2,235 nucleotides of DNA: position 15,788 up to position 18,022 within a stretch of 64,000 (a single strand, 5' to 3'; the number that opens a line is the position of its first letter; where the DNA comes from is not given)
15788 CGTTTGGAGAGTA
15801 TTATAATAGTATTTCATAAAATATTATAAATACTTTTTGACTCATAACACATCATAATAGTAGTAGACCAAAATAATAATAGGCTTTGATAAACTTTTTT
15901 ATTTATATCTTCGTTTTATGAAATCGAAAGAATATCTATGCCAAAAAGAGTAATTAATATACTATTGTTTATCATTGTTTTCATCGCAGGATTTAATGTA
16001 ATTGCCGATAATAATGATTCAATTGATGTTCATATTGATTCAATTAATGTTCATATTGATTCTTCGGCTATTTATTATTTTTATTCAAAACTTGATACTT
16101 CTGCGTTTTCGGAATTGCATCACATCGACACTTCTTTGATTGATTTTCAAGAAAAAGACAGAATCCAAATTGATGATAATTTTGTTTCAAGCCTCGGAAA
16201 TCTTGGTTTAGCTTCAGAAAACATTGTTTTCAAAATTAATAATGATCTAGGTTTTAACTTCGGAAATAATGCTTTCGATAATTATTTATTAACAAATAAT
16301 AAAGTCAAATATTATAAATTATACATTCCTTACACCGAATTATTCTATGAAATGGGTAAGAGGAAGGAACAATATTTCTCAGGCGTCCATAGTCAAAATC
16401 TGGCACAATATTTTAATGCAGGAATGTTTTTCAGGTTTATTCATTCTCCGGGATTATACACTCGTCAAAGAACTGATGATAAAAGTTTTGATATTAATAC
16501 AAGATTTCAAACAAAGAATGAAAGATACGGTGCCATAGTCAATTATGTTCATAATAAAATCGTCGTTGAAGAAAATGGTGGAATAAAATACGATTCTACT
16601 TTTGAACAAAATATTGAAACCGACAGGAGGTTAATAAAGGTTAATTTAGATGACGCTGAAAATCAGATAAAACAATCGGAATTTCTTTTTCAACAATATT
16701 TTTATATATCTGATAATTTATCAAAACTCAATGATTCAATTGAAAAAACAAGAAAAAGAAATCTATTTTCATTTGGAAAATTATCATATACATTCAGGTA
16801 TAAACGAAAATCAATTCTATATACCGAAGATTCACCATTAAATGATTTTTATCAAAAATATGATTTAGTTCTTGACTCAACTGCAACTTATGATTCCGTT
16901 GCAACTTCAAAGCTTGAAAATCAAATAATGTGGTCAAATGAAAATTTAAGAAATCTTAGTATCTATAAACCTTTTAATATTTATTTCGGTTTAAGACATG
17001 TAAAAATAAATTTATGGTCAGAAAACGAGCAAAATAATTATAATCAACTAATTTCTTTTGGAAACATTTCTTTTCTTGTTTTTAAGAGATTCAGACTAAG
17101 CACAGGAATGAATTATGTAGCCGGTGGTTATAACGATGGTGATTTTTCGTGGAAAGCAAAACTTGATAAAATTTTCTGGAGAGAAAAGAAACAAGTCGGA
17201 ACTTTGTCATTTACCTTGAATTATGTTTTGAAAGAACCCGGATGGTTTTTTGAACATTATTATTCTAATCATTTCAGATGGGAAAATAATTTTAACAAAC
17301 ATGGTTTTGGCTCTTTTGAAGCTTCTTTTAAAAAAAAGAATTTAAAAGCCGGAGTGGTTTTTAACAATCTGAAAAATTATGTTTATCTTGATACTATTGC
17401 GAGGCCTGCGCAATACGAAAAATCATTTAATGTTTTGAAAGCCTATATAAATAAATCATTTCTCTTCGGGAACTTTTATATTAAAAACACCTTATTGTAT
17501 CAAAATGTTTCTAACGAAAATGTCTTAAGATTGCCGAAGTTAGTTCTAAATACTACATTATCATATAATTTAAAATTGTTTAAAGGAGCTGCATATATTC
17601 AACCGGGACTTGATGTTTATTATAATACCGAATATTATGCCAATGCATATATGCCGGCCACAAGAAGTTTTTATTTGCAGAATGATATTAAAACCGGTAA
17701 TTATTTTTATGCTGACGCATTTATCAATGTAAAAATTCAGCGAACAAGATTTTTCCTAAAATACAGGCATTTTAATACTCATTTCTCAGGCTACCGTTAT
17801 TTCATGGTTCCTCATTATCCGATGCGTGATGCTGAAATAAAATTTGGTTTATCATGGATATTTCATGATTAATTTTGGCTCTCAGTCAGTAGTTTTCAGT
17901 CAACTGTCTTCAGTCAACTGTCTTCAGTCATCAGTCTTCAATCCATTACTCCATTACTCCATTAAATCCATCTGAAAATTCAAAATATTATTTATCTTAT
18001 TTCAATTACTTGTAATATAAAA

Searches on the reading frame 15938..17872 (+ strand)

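Call 7: search_protein_families(library=pfam, proteins=[window:15938-17872:+], max_evalue=0.01)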
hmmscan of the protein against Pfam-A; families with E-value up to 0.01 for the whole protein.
window:15938-17872:+ (644 aa): 1 family
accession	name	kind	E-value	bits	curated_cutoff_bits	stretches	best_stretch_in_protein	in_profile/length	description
PF14121.12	Porin_10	-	2.3e-118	397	27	1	49-644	5-597/597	Putative porin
